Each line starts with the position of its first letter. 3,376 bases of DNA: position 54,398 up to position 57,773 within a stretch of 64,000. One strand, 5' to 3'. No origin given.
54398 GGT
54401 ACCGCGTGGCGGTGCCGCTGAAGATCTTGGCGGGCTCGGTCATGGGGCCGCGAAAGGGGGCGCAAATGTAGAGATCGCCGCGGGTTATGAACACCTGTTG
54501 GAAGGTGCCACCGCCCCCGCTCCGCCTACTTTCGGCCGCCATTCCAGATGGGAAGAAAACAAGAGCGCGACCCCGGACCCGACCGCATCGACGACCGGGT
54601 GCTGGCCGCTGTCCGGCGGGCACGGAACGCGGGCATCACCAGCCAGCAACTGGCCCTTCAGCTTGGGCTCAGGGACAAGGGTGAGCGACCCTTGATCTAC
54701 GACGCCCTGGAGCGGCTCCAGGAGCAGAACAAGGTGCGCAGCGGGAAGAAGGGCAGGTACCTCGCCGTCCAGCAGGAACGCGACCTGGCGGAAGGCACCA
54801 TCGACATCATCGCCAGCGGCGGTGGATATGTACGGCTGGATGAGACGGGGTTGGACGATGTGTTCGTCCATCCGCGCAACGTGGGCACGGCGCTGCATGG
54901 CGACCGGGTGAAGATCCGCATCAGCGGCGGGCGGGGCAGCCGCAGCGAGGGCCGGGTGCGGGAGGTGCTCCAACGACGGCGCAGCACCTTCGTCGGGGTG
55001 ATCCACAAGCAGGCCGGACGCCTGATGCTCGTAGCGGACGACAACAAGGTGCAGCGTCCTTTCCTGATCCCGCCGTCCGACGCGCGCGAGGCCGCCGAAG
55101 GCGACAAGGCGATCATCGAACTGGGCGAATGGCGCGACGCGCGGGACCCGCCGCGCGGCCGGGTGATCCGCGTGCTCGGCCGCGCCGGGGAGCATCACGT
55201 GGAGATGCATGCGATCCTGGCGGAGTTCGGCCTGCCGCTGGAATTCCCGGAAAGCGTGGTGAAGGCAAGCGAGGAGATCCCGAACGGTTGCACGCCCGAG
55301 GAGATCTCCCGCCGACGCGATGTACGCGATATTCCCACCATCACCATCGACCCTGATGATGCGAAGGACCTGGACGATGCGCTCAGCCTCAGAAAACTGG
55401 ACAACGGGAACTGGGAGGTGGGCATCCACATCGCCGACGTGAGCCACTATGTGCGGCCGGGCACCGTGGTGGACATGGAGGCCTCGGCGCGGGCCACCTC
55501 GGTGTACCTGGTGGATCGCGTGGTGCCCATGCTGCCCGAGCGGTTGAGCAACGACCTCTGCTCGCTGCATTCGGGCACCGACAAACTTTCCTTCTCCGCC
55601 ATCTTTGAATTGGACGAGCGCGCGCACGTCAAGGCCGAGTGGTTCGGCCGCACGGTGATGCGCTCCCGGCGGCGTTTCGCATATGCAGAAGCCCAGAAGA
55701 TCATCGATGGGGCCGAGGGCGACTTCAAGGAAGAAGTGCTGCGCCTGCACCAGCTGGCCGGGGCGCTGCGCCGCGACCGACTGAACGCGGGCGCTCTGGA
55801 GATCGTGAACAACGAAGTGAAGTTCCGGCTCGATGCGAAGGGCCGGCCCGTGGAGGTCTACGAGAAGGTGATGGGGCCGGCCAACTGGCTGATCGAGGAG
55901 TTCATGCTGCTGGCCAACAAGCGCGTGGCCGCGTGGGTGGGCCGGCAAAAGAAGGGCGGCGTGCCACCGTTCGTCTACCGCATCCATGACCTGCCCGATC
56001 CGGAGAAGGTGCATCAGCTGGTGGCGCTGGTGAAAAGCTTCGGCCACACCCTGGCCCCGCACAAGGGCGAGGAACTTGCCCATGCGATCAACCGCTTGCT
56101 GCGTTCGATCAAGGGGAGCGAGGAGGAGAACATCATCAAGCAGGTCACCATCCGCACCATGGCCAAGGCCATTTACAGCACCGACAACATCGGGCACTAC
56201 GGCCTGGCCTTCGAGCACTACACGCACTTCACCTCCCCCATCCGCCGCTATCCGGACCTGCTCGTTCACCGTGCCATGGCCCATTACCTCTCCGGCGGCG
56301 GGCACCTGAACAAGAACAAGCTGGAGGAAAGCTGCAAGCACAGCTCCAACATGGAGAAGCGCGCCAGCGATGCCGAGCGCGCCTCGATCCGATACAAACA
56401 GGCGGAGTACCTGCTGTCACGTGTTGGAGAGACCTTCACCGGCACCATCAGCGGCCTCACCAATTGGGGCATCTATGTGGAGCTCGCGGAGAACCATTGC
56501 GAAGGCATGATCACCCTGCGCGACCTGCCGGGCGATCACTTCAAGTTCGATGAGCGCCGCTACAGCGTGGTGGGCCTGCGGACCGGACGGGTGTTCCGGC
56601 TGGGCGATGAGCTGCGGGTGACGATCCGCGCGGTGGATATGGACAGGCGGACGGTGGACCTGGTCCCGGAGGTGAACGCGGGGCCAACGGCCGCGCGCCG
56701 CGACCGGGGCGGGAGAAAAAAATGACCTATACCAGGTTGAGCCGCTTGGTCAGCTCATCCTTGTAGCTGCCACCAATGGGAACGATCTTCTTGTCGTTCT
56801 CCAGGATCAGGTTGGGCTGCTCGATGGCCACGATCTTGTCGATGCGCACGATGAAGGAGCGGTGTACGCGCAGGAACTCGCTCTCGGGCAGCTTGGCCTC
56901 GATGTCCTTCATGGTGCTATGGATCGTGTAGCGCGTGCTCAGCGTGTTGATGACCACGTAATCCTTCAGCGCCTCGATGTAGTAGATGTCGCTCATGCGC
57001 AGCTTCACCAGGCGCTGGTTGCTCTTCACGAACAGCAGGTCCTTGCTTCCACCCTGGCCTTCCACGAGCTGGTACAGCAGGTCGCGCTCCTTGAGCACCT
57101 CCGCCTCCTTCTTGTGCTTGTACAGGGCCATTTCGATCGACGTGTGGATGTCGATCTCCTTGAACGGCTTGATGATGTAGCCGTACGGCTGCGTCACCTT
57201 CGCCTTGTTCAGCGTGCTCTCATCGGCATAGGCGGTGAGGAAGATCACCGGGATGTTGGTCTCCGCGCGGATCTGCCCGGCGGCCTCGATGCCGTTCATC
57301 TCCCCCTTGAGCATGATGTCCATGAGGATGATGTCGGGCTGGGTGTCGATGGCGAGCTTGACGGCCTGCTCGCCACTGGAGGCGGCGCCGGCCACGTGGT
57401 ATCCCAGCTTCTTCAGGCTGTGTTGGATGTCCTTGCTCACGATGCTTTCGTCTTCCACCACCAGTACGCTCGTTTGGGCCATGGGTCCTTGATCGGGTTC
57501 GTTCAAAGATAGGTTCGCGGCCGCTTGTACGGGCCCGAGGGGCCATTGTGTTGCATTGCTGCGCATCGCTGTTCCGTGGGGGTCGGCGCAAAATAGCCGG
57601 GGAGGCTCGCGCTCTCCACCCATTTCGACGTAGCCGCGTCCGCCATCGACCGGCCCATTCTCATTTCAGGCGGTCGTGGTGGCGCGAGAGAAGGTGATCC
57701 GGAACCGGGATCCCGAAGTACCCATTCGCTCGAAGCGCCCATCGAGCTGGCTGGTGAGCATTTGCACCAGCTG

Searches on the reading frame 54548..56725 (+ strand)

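Call 68: search_protein_families(library=pfam, proteins=[window:54548-56725:+], max_evalue=0.001)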
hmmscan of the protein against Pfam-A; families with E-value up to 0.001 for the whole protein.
window:54548-56725:+ (725 aa): 5 families
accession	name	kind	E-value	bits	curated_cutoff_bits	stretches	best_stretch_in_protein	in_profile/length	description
PF00773.25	RNB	-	9.6e-106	354.2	29.3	1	256-582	1-325/326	RNB domain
PF17876.7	CSD2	-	1.3e-23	83.2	26.2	1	162-234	3-74/74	Cold shock domain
PF08206.17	OB_RNB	-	3.9e-14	52.5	24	1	83-139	1-57/58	Ribonuclease B OB domain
PF00575.29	S1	-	1.8e-08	35.1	22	1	626-705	4-71/74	S1 RNA binding domain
PF17849.7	OB_Dis3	-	3.5e-07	30.6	22.8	1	164-227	7-76/77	Dis3-like cold-shock domain 2 (CSD2)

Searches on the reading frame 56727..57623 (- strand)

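Call 68: search_protein_families(library=pfam, proteins=[window:56727-57623:-], max_evalue=0.001)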
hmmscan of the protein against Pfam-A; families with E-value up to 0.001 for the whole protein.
window:56727-57623:- (298 aa): 2 families
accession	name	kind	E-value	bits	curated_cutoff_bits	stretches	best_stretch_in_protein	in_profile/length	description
PF00072.30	Response_reg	-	2.5e-23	82.8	30.2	1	53-163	1-110/111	Response regulator receiver domain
PF04397.21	LytTR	-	7.3e-22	77.9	22.6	1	204-295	2-97/98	LytTr DNA-binding domain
